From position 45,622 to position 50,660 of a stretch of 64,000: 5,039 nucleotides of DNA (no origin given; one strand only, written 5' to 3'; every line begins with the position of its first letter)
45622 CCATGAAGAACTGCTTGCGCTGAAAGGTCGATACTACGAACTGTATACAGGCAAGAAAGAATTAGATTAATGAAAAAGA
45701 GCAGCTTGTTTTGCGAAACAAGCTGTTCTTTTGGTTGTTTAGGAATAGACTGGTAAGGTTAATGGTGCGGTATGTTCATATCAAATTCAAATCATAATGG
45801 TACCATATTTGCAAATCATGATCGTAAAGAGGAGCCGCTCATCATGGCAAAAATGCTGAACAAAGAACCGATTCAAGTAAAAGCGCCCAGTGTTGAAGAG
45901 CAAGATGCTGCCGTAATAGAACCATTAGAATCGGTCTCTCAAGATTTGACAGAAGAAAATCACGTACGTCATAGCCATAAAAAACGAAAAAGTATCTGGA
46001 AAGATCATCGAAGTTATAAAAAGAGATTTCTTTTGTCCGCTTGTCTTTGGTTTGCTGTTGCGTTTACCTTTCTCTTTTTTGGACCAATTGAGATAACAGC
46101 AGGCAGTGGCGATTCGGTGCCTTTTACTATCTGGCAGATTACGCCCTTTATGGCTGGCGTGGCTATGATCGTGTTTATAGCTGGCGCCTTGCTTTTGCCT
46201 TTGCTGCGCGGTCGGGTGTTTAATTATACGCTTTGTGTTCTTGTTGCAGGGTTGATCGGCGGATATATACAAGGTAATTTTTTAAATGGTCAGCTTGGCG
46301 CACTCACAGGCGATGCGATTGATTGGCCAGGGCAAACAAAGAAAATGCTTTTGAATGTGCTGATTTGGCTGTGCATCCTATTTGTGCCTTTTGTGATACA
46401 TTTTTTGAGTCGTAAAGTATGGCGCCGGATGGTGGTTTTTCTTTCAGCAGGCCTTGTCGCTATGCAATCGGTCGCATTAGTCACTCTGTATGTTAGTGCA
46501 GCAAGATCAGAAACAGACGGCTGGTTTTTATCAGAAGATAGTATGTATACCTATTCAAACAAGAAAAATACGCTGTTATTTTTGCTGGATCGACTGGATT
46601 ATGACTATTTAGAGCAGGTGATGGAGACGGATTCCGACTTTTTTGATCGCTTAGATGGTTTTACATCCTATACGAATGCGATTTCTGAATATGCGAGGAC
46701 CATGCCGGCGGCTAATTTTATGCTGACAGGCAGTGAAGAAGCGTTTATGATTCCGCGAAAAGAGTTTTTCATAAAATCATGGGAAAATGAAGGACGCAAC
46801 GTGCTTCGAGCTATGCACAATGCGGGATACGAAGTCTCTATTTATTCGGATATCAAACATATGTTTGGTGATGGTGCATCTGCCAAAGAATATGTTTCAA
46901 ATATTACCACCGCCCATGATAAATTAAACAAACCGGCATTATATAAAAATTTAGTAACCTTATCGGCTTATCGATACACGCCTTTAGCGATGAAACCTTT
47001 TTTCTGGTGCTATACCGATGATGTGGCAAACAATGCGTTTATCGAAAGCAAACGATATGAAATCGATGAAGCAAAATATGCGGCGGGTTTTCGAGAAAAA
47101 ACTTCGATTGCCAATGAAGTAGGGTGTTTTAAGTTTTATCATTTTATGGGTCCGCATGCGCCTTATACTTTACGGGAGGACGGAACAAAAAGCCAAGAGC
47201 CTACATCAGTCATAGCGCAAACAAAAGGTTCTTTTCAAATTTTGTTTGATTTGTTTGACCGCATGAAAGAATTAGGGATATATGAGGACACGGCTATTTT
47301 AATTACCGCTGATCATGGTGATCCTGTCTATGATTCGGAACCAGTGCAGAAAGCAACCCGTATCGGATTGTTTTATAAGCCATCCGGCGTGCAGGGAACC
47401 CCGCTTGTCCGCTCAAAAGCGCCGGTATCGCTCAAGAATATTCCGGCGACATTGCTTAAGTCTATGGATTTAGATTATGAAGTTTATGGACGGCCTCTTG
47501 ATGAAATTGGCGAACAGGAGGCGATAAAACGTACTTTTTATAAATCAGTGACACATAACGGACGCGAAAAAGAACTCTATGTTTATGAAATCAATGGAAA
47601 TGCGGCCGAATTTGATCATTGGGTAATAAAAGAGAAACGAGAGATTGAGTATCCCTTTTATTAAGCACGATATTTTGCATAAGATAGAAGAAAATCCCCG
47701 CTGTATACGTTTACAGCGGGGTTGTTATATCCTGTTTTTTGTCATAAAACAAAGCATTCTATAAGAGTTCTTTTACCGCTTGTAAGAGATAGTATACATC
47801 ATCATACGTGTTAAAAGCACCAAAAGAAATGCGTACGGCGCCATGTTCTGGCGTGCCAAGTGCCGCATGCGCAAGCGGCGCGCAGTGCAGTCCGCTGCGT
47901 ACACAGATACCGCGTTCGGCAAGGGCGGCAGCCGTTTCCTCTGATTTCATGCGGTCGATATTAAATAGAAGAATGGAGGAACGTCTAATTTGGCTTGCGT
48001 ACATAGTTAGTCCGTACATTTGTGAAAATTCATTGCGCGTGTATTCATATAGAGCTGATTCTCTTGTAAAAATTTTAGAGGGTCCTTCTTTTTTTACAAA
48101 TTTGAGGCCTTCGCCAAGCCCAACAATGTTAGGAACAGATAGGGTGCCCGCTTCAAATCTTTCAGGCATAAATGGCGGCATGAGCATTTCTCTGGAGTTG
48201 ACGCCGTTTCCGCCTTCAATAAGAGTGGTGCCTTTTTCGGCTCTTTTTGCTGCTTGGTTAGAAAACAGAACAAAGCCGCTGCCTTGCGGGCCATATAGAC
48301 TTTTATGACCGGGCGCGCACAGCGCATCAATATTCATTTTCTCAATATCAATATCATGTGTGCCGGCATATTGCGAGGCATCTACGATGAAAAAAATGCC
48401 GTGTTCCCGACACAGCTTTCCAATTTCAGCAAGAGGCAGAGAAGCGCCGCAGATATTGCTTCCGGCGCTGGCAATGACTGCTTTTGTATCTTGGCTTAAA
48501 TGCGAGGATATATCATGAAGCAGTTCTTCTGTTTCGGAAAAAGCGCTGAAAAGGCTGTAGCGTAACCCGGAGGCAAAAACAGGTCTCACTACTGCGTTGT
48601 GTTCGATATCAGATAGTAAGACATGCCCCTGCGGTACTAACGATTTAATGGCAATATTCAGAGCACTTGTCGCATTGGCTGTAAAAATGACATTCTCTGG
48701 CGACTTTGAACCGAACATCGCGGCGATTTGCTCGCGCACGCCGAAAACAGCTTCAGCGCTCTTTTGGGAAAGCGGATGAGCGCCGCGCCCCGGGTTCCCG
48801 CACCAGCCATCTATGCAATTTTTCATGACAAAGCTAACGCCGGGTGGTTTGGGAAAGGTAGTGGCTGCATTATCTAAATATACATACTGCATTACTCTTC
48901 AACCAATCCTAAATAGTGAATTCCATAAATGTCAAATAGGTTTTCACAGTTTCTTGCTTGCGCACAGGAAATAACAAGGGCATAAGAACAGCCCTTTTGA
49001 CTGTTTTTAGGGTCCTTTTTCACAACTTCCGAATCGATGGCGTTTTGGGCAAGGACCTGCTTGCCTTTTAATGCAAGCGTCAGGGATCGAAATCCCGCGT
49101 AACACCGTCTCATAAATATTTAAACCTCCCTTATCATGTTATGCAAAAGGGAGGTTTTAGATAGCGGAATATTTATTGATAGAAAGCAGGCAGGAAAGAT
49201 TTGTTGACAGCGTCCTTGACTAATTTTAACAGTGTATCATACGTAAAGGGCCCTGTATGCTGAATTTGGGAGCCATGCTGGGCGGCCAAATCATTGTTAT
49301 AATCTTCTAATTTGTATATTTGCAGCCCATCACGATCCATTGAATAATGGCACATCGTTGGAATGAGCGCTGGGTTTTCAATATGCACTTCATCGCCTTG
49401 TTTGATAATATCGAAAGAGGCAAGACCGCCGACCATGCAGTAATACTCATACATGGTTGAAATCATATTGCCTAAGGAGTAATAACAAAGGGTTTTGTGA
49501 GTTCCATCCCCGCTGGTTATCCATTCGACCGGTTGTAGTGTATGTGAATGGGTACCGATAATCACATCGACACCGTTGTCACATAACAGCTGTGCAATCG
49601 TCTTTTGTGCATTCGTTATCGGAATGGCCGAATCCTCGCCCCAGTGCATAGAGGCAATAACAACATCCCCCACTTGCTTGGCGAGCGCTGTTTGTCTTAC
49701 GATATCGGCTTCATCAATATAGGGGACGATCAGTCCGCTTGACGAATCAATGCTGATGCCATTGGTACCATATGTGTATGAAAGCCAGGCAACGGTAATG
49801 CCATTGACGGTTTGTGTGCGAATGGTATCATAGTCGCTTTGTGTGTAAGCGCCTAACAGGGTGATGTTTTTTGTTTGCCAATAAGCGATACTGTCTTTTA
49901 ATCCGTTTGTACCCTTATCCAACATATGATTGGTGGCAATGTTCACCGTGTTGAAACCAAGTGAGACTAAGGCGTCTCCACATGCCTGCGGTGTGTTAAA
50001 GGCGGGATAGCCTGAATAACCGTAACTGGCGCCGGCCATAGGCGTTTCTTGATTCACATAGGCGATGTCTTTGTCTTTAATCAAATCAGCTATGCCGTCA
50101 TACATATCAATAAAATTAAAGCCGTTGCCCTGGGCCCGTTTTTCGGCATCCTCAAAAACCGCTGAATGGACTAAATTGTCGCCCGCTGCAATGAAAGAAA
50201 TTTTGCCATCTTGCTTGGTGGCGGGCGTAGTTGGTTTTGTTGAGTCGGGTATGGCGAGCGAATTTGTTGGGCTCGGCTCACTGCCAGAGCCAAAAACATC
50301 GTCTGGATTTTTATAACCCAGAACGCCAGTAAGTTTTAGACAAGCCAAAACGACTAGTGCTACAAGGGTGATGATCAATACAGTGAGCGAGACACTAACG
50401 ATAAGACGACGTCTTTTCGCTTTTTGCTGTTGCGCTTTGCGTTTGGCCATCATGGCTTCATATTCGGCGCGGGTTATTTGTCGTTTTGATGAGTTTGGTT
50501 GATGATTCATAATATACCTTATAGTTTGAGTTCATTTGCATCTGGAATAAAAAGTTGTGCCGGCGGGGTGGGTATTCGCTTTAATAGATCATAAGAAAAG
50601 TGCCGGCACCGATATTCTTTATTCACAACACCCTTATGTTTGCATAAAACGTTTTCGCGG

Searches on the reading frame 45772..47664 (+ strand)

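Call 75: search_protein_families(library=pfam, proteins=[window:45772-47664:+], max_evalue=0.00001)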
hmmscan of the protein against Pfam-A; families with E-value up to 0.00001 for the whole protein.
window:45772-47664:+ (630 aa): 1 family
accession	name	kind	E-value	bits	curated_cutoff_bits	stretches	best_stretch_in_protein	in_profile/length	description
PF00884.28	Sulfatase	-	3.6e-09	36.8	25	1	266-566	2-300/301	Sulfatase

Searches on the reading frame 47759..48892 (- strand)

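Call 66: search_protein_families(library=pfam, proteins=[window:47759-48892:-], max_evalue=0.00001)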
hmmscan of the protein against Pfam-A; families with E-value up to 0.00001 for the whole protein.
window:47759-48892:- (377 aa): 3 families
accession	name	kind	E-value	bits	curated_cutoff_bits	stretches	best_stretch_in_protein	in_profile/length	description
PF00266.25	Aminotran_5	-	2.1e-73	247.9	21.5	1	4-369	1-371/371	Aminotransferase class-V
PF01041.23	DegT_DnrJ_EryC1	-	6.3e-07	29.4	19.8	1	66-179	40-153/360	DegT/DnrJ/EryC1/StrS aminotransferase family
PF00155.27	Aminotran_1_2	-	3.8e-06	26.8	19.7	0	53-172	48-186/361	Aminotransferase class I and II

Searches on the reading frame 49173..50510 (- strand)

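Call 66: search_protein_families(library=pfam, proteins=[window:49173-50510:-], max_evalue=0.00001)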
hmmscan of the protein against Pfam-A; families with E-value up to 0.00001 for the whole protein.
window:49173-50510:- (445 aa): 1 family
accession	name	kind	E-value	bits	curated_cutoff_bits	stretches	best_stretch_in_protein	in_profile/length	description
PF09587.15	PGA_cap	-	1.8e-55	188.6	27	1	106-352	2-254/255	Bacterial capsule synthesis protein PGA_cap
